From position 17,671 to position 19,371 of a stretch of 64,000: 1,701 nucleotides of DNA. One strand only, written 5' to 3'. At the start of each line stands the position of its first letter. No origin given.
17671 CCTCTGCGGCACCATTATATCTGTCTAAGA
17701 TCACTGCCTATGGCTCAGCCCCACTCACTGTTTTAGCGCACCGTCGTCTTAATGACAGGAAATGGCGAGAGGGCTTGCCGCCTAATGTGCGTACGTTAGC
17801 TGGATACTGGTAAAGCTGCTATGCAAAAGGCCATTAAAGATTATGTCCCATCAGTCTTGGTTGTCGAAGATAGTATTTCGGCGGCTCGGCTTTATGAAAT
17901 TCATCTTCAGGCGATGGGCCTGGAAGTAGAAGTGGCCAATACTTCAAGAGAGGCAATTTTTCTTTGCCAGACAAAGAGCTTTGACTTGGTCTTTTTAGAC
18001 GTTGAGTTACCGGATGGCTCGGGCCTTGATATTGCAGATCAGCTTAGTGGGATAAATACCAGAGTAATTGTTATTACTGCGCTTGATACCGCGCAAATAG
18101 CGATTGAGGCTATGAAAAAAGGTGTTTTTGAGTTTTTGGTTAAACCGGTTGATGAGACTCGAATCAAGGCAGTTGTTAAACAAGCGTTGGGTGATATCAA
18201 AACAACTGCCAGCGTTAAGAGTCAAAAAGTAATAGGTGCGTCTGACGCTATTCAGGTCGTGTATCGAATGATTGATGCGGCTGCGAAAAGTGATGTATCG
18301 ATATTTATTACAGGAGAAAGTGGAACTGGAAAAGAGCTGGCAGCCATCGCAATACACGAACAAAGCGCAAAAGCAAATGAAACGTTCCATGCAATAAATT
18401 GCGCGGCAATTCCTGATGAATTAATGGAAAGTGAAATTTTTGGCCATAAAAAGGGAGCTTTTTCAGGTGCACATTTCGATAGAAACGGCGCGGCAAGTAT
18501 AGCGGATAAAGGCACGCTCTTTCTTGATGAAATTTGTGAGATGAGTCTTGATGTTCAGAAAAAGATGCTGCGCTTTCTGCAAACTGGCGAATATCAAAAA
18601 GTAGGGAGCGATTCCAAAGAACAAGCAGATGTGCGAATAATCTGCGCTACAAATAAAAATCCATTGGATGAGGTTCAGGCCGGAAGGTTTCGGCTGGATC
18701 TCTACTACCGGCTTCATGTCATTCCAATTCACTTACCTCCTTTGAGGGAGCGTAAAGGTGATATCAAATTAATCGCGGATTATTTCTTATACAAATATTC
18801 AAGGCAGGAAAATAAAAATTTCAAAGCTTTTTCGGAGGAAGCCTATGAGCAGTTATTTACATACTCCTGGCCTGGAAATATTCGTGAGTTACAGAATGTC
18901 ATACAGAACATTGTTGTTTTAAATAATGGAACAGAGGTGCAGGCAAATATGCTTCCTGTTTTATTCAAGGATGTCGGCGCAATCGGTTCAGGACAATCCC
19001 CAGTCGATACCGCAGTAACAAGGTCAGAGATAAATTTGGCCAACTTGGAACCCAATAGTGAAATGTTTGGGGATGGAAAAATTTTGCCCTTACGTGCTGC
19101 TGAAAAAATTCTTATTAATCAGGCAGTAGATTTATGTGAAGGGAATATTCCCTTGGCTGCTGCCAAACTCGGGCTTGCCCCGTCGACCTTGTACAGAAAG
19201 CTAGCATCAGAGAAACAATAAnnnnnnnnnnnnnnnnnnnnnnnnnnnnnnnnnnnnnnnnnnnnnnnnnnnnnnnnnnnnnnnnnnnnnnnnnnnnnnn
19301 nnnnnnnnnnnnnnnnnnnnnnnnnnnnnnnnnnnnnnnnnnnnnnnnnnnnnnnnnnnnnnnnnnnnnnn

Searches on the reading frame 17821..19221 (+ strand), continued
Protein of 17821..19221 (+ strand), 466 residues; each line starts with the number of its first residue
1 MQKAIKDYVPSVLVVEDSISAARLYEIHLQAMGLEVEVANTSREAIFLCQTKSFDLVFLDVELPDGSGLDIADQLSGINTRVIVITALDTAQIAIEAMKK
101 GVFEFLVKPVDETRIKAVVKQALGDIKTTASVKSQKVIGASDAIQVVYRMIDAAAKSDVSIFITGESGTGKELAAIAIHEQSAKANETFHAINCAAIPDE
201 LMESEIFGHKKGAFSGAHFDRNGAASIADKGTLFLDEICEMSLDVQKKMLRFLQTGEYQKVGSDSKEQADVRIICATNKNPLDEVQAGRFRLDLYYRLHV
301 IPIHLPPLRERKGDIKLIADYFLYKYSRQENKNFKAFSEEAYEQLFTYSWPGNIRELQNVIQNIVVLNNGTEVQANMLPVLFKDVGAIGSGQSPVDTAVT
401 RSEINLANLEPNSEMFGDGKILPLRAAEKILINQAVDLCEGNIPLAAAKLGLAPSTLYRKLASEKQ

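Call 59: search_protein_families(library=pfam, proteins=[L008:2956-4239:+], max_evalue=1)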
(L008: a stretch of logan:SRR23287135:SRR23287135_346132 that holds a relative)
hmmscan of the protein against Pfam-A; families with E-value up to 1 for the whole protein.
L008:2956-4239:+ (427 aa): 0 families

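Call 100: search_protein_families(library=ncbifam, proteins=[L008:4501-5940:+, L009:6001-7407:+, L010:6001-7437:+, L012:4977-6389:+], max_evalue=1e-100)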
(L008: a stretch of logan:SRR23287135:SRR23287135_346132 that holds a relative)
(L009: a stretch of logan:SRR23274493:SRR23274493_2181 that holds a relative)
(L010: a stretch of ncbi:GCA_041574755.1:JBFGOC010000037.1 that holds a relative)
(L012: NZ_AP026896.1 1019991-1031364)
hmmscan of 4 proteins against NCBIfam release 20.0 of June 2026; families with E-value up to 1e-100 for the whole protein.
L008:4501-5940:+ (479 aa): 5 families
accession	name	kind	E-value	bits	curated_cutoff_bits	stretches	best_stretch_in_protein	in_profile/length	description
NF041946.1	LuxO_transreg_Vib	equivalog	1.5e-183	610.8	800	1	8-469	1-461/463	quorum-sensing sigma-54 dependent transcriptional regulator LuxO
TIGR01818.1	ntrC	equivalog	1.4e-121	406.5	558.6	1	7-467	2-462/463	nitrogen regulation protein NR(I)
TIGR02915.1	PEP_resp_reg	equivalog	1.7e-112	376.5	502.6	1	6-467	1-441/445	PEP-CTERM-box response regulator transcription factor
NF008469.0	PRK11361.1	equivalog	6.1e-107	358.2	714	1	4-468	5-454/461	acetoacetate metabolism transcriptional regulator AtoC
NF007689.0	PRK10365.1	equivalog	4.9e-103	345.3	760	1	5-401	7-400/441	sigma-54-dependent response regulator transcription factor ZraR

L009:6001-7407:+ (468 aa): 5 families
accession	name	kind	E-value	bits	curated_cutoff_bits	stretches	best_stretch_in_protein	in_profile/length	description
NF041946.1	LuxO_transreg_Vib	equivalog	5.6e-187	622.1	800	1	9-467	1-462/463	quorum-sensing sigma-54 dependent transcriptional regulator LuxO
TIGR01818.1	ntrC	equivalog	6e-118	394.6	558.6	1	8-463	2-461/463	nitrogen regulation protein NR(I)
NF008469.0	PRK11361.1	equivalog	2.4e-115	385.9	714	1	4-465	4-454/461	acetoacetate metabolism transcriptional regulator AtoC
TIGR02915.1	PEP_resp_reg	equivalog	2.2e-110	369.6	502.6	1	7-382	1-380/445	PEP-CTERM-box response regulator transcription factor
NF007689.0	PRK10365.1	equivalog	4.8e-107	358.5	760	1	3-462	4-439/441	sigma-54-dependent response regulator transcription factor ZraR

L010:6001-7437:+ (478 aa): 7 families
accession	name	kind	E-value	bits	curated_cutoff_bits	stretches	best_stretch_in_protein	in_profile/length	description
NF041946.1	LuxO_transreg_Vib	equivalog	7.4e-210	697.6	800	1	8-470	1-462/463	quorum-sensing sigma-54 dependent transcriptional regulator LuxO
TIGR01818.1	ntrC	equivalog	3.9e-130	434.7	558.6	1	6-464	1-459/463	nitrogen regulation protein NR(I)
NF008469.0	PRK11361.1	equivalog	1e-121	406.9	714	1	4-462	5-448/461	acetoacetate metabolism transcriptional regulator AtoC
TIGR02915.1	PEP_resp_reg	equivalog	5.7e-117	391.3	502.6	1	6-383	1-382/445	PEP-CTERM-box response regulator transcription factor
NF008176.1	PRK10923.1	equivalog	6.3e-113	377.8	620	1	4-464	4-462/469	nitrogen regulation protein NR(I)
NF007689.0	PRK10365.1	equivalog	1.1e-106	357.3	760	1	6-464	8-438/441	sigma-54-dependent response regulator transcription factor ZraR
NF051870.1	NAssimRespRegNtrX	equivalog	6.5e-102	341.7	600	1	5-464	3-446/452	nitrogen assimilation response regulator NtrX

L012:4977-6389:+ (470 aa): 6 families
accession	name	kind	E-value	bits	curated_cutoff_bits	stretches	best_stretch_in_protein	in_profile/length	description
NF041946.1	LuxO_transreg_Vib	equivalog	3.8e-201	668.8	800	1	13-466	1-462/463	quorum-sensing sigma-54 dependent transcriptional regulator LuxO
TIGR01818.1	ntrC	equivalog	5e-120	401.4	558.6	1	11-460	1-459/463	nitrogen regulation protein NR(I)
TIGR02915.1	PEP_resp_reg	equivalog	4.3e-119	398.3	502.6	1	12-459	2-437/445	PEP-CTERM-box response regulator transcription factor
NF008469.0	PRK11361.1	equivalog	1.9e-118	396.1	714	1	8-463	4-453/461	acetoacetate metabolism transcriptional regulator AtoC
NF007689.0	PRK10365.1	equivalog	1.1e-108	363.9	760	1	9-460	6-438/441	sigma-54-dependent response regulator transcription factor ZraR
NF008176.1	PRK10923.1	equivalog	3.9e-102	342.2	620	1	10-394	5-386/469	nitrogen regulation protein NR(I)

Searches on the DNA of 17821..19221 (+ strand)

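Call 88: search_rna_families(sources=[L005, L008, L009, L013, L014, L017, L018, L020, L093], threshold=gathering)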
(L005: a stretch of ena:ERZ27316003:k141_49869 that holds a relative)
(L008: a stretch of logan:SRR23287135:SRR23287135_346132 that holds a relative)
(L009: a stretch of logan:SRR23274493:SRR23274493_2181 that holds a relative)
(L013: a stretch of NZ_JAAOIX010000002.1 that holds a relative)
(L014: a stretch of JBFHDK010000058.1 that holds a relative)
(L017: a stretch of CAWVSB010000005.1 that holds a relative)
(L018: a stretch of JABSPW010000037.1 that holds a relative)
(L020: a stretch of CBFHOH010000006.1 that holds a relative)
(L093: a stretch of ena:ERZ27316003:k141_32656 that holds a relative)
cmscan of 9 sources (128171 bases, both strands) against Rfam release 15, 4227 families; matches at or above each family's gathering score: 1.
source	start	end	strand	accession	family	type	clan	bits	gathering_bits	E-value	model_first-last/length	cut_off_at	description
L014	11072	11142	-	RF00005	tRNA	Gene; tRNA;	CL00001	58.3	29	1e-09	1-71/71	no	tRNA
